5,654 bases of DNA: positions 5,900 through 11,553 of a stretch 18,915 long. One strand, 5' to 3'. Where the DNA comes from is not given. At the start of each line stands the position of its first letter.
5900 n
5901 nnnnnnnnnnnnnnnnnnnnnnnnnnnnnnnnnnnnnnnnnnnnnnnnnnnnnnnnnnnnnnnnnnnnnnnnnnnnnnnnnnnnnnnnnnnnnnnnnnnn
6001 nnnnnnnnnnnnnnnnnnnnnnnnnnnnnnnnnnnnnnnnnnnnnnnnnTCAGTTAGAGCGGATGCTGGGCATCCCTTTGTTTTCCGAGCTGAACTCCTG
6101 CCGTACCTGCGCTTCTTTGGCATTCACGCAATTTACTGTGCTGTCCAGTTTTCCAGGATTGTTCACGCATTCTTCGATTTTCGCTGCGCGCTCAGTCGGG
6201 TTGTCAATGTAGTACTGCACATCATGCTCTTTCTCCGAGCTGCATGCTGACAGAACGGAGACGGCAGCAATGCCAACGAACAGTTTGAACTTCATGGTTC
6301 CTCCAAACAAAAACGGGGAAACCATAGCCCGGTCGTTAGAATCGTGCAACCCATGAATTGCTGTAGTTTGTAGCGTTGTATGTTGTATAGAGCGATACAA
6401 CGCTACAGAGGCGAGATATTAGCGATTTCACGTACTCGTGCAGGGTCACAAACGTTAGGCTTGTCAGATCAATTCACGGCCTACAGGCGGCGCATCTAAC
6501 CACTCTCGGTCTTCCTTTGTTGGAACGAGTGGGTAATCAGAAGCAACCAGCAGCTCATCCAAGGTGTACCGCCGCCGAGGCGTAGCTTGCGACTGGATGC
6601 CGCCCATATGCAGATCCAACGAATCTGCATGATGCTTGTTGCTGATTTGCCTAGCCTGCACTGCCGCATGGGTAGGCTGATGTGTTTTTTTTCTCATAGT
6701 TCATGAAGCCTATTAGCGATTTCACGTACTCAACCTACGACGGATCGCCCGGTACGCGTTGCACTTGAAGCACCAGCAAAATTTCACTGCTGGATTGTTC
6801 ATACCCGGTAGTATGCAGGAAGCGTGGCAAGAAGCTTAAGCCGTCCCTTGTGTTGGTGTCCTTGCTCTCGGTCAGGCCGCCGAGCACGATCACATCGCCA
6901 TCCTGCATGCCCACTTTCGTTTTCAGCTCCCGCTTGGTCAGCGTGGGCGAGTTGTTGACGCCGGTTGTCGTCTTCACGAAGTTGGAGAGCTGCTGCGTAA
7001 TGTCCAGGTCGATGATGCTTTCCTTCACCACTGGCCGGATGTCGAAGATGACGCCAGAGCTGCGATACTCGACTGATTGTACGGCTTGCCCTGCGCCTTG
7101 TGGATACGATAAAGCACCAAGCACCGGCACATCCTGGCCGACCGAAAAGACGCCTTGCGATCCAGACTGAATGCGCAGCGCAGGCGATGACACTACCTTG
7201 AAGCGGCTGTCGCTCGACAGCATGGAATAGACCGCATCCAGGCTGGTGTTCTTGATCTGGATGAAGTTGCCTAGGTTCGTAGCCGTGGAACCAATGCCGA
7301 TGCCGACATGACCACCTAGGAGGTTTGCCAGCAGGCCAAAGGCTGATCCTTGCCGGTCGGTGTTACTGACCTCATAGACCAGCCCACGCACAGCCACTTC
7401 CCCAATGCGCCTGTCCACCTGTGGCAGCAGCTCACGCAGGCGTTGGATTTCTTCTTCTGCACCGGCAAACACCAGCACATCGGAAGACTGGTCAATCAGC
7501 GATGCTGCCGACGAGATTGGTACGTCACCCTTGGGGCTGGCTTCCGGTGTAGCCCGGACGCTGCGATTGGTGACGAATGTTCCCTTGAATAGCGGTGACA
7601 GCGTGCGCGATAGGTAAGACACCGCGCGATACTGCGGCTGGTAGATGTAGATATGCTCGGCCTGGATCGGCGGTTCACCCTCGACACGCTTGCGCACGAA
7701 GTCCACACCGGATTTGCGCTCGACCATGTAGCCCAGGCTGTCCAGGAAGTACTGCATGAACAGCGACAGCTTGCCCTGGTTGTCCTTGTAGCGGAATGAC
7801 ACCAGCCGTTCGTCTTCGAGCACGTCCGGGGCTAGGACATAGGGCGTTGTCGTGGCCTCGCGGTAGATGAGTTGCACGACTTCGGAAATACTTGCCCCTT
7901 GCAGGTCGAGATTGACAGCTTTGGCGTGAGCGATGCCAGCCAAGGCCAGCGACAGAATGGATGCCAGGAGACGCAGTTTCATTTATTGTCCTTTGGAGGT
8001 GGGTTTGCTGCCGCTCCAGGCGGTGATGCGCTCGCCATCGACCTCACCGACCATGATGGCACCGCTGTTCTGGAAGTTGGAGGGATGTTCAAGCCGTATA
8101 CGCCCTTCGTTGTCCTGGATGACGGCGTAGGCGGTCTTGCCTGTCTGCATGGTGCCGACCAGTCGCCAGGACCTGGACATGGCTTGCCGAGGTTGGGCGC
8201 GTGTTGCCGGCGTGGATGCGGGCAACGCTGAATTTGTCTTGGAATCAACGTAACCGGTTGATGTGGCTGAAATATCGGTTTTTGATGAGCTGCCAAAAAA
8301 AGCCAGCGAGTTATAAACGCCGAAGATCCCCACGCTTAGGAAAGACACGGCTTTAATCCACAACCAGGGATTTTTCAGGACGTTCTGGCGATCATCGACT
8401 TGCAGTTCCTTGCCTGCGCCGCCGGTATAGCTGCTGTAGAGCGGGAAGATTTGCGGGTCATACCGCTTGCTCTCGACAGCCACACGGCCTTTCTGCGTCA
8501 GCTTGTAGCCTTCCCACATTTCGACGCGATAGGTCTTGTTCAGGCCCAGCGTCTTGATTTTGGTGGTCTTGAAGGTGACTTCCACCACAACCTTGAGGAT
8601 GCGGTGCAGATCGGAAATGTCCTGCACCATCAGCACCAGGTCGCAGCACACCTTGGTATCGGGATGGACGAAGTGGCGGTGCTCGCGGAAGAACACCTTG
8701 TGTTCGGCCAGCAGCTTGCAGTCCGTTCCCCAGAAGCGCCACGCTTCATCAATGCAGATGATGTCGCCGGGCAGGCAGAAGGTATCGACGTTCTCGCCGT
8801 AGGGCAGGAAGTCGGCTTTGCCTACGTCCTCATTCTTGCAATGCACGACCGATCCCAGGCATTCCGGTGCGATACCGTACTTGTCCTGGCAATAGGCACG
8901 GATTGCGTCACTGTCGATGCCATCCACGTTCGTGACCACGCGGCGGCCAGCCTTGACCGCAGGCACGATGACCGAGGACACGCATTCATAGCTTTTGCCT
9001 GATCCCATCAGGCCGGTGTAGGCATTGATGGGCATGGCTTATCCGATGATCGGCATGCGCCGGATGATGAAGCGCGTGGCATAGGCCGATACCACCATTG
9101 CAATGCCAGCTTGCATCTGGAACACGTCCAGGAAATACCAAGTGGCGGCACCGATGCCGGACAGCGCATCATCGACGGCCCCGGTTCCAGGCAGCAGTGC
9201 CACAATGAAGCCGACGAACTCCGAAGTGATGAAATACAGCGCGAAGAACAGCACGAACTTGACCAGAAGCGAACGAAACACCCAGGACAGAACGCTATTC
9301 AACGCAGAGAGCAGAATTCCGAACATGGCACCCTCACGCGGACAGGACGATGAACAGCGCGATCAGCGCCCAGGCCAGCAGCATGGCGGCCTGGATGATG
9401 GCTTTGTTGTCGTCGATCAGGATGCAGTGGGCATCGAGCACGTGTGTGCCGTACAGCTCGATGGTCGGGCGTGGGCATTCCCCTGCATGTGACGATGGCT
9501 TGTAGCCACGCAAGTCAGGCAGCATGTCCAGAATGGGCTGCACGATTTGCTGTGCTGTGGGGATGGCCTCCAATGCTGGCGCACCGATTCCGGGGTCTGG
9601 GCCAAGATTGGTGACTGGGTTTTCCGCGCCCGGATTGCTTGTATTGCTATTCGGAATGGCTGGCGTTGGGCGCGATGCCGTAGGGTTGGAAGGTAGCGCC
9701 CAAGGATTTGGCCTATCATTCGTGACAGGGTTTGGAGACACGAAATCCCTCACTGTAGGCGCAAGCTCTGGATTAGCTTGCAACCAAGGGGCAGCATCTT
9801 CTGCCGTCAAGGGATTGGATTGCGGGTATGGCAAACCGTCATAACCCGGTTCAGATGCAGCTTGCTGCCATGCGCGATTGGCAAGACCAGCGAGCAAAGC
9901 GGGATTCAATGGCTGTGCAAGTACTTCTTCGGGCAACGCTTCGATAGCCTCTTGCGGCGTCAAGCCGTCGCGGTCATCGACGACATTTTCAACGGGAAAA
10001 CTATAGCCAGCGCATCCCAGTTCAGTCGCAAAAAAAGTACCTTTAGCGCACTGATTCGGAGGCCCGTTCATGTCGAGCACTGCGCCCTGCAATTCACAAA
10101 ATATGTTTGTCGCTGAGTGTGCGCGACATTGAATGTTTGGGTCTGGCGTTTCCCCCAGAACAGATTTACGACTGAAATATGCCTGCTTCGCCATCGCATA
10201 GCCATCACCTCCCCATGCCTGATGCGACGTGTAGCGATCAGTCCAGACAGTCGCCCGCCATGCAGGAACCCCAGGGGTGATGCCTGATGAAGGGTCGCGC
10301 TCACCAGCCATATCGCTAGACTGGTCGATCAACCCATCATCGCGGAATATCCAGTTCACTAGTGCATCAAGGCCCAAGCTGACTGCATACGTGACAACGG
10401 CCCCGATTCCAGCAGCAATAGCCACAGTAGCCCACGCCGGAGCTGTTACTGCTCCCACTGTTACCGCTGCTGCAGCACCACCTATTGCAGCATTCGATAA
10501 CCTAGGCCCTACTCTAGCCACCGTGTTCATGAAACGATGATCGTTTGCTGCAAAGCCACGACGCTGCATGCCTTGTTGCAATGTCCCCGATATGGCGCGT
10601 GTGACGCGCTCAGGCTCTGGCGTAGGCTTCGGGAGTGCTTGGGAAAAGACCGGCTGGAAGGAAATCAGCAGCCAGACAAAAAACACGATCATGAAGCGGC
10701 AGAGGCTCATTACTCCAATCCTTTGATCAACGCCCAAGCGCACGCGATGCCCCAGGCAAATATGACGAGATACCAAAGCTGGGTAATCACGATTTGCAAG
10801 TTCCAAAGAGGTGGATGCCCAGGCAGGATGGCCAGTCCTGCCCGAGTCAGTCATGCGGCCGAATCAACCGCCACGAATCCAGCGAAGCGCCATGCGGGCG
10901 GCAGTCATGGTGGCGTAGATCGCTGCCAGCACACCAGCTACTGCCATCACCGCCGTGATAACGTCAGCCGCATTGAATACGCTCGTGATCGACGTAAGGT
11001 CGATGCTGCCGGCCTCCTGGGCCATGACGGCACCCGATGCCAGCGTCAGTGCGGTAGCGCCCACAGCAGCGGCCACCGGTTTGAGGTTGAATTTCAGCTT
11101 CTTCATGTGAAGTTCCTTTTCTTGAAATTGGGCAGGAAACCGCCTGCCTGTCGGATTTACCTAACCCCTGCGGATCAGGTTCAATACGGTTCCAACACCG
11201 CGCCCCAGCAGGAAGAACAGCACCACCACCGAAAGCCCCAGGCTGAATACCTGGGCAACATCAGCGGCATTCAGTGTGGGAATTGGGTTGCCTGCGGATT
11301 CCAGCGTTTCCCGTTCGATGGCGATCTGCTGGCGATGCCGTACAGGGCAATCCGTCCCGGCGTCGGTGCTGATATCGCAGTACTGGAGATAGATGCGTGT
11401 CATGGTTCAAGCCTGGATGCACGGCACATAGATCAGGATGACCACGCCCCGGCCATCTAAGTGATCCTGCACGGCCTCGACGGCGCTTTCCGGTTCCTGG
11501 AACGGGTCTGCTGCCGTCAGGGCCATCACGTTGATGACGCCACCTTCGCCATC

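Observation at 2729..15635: Temperate Ff-architecture inovirus with its own secretin, integrated in tRNA-Cys by a tyrosine integrase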

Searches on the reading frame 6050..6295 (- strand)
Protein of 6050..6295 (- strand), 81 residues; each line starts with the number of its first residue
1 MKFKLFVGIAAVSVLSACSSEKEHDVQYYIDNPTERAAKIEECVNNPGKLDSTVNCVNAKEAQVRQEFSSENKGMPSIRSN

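Call 22: search_protein_families(library=padloc, proteins=[window:6050-6295:-], max_evalue=0.01)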
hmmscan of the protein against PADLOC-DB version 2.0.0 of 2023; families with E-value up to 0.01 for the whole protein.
window:6050-6295:- (81 aa): 0 families

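Call 44: search_protein_families(library=pfam, proteins=[window:6050-6295:-], max_evalue=5)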
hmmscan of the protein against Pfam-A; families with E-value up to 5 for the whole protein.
window:6050-6295:- (81 aa): 1 family
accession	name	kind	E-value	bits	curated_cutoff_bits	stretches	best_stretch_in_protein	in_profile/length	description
PF02402.22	Lysis_col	-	0.044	14.1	27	1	5-27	9-31/49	Lysis protein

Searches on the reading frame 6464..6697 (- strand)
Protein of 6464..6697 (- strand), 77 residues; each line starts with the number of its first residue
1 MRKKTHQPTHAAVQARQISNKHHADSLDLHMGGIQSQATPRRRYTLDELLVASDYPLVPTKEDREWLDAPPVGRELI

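Call 4: search_protein_families(library=pfam, proteins=[window:6464-6697:-], max_evalue=0.01)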
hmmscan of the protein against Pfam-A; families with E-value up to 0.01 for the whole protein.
window:6464-6697:- (77 aa): 0 families

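Call 7: search_protein_families(library=phrogs, proteins=[window:6464-6697:-], max_evalue=0.01)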
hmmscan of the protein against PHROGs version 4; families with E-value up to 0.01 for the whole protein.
window:6464-6697:- (77 aa): 1 family
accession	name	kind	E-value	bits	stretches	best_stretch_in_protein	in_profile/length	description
phrog_4324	-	unknown function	0.0031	18.7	1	41-77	48-89/89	-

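Call 22: search_protein_families(library=padloc, proteins=[window:6464-6697:-], max_evalue=0.01)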
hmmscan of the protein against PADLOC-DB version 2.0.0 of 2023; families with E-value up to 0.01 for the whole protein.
window:6464-6697:- (77 aa): 0 families

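Call 44: search_protein_families(library=pfam, proteins=[window:6464-6697:-], max_evalue=5)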
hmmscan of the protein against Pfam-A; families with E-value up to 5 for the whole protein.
window:6464-6697:- (77 aa): 0 families

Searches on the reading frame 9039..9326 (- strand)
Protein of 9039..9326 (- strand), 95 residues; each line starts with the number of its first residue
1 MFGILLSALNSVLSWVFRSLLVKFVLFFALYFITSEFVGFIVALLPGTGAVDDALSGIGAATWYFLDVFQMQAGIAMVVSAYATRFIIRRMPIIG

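Call 4: search_protein_families(library=pfam, proteins=[window:9039-9326:-], max_evalue=0.01)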
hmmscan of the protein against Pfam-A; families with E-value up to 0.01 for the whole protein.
window:9039-9326:- (95 aa): 1 family
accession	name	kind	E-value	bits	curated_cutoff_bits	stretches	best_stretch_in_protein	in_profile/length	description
PF10734.14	DUF2523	-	6.2e-11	43.1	22.1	1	9-89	1-79/80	Protein of unknown function (DUF2523)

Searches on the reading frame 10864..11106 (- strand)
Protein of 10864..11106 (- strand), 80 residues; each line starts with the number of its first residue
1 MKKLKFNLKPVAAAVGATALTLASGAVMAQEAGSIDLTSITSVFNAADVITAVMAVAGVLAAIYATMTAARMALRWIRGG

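Call 4: search_protein_families(library=pfam, proteins=[window:10864-11106:-], max_evalue=0.01)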
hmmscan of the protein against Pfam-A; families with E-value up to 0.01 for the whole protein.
window:10864-11106:- (80 aa): 0 families

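Call 7: search_protein_families(library=phrogs, proteins=[window:10864-11106:-], max_evalue=0.01)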
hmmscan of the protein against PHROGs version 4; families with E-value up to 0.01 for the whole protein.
window:10864-11106:- (80 aa): 2 families
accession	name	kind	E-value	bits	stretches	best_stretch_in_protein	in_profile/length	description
phrog_2186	-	head and packaging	5.9e-14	52.9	1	14-79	10-79/80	virion structural protein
phrog_35653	-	tail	0.00092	18.3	1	10-76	59-125/744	tail fiber protein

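Call 44: search_protein_families(library=pfam, proteins=[window:10864-11106:-], max_evalue=5)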
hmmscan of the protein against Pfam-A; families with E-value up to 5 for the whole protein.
window:10864-11106:- (80 aa): 2 families
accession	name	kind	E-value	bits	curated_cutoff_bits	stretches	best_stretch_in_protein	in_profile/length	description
PF02515.22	CoA_transf_3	-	0.072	12.6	23.3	1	13-66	130-182/366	CoA-transferase family III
PF13985.11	YbgS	-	3.6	8.2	27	1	16-35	9-28/124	YbgS-like protein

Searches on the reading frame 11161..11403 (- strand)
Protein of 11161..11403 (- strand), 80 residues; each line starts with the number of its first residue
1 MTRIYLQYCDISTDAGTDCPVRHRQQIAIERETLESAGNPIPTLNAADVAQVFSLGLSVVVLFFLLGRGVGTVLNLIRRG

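Call 4: search_protein_families(library=pfam, proteins=[window:11161-11403:-], max_evalue=0.01)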
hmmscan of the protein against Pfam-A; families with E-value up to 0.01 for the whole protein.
window:11161-11403:- (80 aa): 0 families

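Call 7: search_protein_families(library=phrogs, proteins=[window:11161-11403:-], max_evalue=0.01)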
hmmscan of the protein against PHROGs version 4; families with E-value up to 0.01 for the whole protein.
window:11161-11403:- (80 aa): 3 families
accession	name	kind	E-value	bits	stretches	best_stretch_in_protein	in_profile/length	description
phrog_3679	-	unknown function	3.1e-05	25.1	1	3-78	7-86/88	-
phrog_22498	-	unknown function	0.00026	22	1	24-79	16-69/70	-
phrog_2924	-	unknown function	0.0011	20.3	1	43-79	42-79/80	-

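Call 44: search_protein_families(library=pfam, proteins=[window:11161-11403:-], max_evalue=5)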
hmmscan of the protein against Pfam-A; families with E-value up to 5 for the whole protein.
window:11161-11403:- (80 aa): 1 family
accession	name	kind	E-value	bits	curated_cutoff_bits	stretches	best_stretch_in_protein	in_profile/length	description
PF03848.20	TehB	-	0.13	12.1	20.4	1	25-75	69-118/193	Tellurite resistance protein TehB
